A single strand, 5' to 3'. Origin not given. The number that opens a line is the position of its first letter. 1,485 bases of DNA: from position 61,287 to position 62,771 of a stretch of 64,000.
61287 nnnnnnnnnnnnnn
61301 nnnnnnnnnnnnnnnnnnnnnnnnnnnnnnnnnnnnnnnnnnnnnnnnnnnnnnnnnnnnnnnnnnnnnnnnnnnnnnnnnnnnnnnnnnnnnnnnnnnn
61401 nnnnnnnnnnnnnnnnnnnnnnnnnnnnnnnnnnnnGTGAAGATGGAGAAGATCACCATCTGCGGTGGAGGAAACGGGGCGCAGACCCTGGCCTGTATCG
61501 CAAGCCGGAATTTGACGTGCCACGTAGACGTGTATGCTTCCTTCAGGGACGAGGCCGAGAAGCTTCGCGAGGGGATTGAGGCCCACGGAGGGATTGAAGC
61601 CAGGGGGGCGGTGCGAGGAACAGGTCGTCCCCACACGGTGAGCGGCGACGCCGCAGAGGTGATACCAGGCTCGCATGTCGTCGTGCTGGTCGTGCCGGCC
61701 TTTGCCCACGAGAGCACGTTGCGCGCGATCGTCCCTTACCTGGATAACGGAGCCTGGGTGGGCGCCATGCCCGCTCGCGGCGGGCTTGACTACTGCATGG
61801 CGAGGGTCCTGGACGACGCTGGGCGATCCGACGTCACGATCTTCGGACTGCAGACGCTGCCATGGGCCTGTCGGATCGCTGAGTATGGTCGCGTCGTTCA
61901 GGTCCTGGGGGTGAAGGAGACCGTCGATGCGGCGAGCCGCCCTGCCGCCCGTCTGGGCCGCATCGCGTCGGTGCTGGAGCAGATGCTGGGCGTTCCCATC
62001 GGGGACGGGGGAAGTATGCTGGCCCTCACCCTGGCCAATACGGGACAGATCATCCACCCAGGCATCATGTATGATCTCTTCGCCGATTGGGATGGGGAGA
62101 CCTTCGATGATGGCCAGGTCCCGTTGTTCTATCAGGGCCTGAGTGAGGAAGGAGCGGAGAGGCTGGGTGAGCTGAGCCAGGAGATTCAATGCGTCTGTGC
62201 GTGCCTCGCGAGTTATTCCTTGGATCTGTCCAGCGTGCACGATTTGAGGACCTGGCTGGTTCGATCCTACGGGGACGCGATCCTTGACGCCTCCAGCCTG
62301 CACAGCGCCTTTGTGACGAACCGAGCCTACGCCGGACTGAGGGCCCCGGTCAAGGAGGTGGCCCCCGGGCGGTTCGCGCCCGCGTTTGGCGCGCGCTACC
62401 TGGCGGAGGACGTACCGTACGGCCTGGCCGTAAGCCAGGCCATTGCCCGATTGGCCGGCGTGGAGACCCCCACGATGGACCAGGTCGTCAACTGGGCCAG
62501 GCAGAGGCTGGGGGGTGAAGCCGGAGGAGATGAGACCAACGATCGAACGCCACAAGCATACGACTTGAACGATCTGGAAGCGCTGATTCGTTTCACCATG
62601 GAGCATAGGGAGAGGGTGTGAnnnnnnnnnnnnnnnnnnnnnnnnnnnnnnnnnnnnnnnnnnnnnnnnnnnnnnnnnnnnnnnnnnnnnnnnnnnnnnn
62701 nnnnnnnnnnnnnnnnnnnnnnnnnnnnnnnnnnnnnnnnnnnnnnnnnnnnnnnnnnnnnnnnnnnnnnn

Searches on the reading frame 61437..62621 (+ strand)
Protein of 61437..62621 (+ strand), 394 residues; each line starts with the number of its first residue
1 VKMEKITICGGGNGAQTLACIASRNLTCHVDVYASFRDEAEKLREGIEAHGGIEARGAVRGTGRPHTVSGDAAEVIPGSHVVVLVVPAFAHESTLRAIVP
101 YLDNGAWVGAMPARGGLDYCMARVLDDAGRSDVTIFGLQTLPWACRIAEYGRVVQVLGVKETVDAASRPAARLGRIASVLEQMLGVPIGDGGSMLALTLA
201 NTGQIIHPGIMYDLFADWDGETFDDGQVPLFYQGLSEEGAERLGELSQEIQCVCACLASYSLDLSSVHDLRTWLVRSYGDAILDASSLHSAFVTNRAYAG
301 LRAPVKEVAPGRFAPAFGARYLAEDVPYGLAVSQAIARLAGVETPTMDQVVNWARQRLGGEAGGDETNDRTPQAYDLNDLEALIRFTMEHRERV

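Call 9: search_protein_families(library=pfam, proteins=[window:61437-62621:+], max_evalue=0.001)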
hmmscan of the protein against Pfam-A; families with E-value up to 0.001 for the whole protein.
window:61437-62621:+ (394 aa): 1 family
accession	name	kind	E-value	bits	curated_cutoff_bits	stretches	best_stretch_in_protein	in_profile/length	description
PF02317.23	Octopine_DH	-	1.3e-33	116.6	30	1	193-356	4-148/150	NAD/NADP octopine/nopaline dehydrogenase, alpha-helical domain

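Call 42: search_protein_families(library=ncbifam, proteins=[window:61437-62621:+], max_evalue=0.00001)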
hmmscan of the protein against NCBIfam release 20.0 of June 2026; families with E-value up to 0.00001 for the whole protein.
window:61437-62621:+ (394 aa): 0 families

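Call 67: search_solved_structures(query=window:61437-62621:+, max_evalue=0.01)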
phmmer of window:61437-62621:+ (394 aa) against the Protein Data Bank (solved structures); distinct sequences matched with E-value up to 0.01: 3.
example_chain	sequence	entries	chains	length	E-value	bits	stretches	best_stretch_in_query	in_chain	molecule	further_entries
3c7a_A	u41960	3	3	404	2.6e-66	227.8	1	5-390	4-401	Octopine dehydrogenase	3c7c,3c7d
3iqd_B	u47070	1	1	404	4.6e-65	223.7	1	5-390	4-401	Octopine dehydrogenase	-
1bg6_A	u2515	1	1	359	1.3e-17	67.5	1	8-353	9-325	N-(1-D-CARBOXYLETHYL)-L-NORVALINE DEHYDROGENASE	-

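Call 73: search_solved_structures(query=window:61437-62621:+, max_evalue=1e-30, show_alignments=1)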
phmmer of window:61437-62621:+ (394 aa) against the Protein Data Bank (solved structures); distinct sequences matched with E-value up to 1e-30: 2.
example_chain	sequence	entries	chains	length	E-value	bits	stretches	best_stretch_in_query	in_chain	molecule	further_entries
3c7a_A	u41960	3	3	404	2.6e-66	227.8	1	5-390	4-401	Octopine dehydrogenase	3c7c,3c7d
3iqd_B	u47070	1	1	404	4.6e-65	223.7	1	5-390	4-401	Octopine dehydrogenase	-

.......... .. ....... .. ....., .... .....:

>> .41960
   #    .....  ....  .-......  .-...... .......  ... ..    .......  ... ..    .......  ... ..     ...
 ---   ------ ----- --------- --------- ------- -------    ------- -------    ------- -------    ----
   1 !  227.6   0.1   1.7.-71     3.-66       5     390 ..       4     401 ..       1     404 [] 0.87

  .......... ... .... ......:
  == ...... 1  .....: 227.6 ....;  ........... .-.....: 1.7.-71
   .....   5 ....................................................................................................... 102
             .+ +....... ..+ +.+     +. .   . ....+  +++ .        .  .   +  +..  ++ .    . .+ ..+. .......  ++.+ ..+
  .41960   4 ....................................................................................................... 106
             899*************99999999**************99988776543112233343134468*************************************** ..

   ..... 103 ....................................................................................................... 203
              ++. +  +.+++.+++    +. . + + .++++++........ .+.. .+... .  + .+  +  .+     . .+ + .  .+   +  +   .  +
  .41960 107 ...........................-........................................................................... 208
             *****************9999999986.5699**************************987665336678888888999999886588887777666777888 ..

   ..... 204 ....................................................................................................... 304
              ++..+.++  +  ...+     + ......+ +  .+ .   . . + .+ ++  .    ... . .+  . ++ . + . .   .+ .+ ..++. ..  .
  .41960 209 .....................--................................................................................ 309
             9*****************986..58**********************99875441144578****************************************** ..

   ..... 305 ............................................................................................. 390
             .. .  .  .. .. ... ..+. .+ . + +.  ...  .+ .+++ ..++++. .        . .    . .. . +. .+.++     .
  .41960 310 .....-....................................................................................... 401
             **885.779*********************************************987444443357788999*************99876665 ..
